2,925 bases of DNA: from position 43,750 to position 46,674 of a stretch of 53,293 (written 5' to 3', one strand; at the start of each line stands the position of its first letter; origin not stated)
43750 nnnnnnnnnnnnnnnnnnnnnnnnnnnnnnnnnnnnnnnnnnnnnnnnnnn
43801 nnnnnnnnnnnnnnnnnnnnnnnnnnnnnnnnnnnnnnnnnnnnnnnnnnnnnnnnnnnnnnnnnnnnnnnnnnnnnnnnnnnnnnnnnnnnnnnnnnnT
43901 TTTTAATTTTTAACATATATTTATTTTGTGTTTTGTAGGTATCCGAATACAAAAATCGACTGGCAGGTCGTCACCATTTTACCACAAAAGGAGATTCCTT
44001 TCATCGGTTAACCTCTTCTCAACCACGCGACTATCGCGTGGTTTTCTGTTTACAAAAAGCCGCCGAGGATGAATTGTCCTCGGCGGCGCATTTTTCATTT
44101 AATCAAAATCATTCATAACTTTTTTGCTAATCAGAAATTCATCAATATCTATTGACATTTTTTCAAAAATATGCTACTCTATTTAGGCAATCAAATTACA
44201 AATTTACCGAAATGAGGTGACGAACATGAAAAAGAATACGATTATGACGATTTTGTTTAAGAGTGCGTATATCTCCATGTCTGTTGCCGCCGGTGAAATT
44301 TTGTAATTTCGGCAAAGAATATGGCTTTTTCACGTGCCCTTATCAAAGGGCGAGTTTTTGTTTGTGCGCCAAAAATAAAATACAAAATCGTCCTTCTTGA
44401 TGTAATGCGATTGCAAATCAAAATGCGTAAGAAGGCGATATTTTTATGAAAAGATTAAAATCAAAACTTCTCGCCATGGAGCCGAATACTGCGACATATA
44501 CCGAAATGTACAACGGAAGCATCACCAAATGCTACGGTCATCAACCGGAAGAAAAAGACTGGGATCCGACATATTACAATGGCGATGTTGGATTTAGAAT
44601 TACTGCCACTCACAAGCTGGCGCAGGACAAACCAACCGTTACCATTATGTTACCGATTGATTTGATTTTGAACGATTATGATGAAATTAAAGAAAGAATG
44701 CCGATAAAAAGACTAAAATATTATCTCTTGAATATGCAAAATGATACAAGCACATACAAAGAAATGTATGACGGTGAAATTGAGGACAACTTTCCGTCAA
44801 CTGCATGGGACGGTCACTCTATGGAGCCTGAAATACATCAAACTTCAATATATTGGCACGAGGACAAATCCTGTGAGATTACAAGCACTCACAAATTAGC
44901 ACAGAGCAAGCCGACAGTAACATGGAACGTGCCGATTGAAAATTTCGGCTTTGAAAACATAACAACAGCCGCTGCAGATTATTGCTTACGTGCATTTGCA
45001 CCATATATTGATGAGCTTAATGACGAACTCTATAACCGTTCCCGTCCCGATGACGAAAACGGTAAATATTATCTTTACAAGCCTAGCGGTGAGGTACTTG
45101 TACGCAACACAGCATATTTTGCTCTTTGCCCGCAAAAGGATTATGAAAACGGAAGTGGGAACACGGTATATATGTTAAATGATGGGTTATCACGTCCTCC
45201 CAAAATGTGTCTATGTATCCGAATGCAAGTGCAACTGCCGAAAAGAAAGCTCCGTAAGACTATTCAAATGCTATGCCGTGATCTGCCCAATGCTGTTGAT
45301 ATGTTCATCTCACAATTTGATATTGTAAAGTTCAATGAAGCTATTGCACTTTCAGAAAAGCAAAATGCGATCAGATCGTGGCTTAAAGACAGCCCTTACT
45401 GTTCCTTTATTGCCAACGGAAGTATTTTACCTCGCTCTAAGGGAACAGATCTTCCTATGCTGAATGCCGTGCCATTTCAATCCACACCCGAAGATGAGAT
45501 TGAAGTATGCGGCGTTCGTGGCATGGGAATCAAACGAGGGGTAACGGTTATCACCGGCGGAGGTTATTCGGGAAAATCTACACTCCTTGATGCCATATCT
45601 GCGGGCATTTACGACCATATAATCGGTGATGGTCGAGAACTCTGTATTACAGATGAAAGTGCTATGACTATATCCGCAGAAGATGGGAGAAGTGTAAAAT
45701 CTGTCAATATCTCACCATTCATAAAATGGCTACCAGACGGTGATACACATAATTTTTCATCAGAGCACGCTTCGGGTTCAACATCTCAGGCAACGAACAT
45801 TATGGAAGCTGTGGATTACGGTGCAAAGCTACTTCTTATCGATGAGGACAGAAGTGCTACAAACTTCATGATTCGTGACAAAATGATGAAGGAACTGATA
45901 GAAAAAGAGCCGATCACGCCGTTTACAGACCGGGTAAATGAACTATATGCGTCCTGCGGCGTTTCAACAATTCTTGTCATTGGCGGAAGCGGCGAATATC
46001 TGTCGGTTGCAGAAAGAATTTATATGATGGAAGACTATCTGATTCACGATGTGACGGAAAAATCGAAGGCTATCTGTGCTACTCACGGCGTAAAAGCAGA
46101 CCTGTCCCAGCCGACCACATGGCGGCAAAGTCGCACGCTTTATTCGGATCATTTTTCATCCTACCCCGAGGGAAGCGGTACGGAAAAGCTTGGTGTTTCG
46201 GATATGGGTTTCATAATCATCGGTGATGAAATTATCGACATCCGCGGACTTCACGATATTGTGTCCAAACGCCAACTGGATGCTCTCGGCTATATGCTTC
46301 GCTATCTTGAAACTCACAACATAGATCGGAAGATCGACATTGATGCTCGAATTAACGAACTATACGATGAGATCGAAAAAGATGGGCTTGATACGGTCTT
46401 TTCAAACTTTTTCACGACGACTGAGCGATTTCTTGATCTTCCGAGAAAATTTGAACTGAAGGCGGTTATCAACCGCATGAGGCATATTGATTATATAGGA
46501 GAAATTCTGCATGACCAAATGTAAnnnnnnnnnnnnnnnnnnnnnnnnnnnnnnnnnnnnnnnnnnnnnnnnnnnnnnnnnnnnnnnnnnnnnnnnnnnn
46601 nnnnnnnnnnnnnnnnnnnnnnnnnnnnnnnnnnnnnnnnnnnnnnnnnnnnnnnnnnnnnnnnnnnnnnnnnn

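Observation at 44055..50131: tRNA-Pro-adjacent 6-kb cassette coupling a PF09818-like soluble ABC-fold ATPase to a heterodimeric ABC exporter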

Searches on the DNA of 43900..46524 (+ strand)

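Call 33: search_rna_families(source=window, start=43900, end=44500, threshold=evalue, max_evalue=1)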
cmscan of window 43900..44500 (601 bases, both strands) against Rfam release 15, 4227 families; matches with E-value up to 1: 6.
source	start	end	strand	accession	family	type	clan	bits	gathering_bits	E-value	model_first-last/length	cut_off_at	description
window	44048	44151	-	RF04312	trpB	Cis-reg;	-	29.8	59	0.041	1-107/107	no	trpB ncRNA motif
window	44056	44091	+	RF04201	MIR7510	Gene; miRNA;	-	21.2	93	0.16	1-79/79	no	MIR7510 microRNA precursor family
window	44052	44156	-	RF01769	greA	Cis-reg; leader;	-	20.6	60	0.26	1-124/124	no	Enterobacteria greA leader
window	44295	44350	-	RF02580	tsr31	Gene; sRNA;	-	20.4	50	0.94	1-70/70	no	S. aureus tsr31 small RNA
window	44055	44090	-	RF04201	MIR7510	Gene; miRNA;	-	18.9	93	0.66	1-79/79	no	MIR7510 microRNA precursor family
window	44028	44187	-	RF01407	STnc560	Gene; sRNA;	-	16.2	55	0.53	1-214/214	no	STnc560 Hfq binding RNA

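Call 96: search_rna_families(source=L015, start=9670, end=10045, threshold=evalue, max_evalue=1)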
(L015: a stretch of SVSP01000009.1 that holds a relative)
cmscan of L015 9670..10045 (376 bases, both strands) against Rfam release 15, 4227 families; matches with E-value up to 1: 1.
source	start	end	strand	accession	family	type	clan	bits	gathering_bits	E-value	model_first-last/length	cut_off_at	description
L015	9915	10026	+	RF00190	SNORA16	Gene; snRNA; snoRNA; HACA-box;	CL00021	17.3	35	0.36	1-135/135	no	Small nucleolar RNA SNORA16B/SNORA16A family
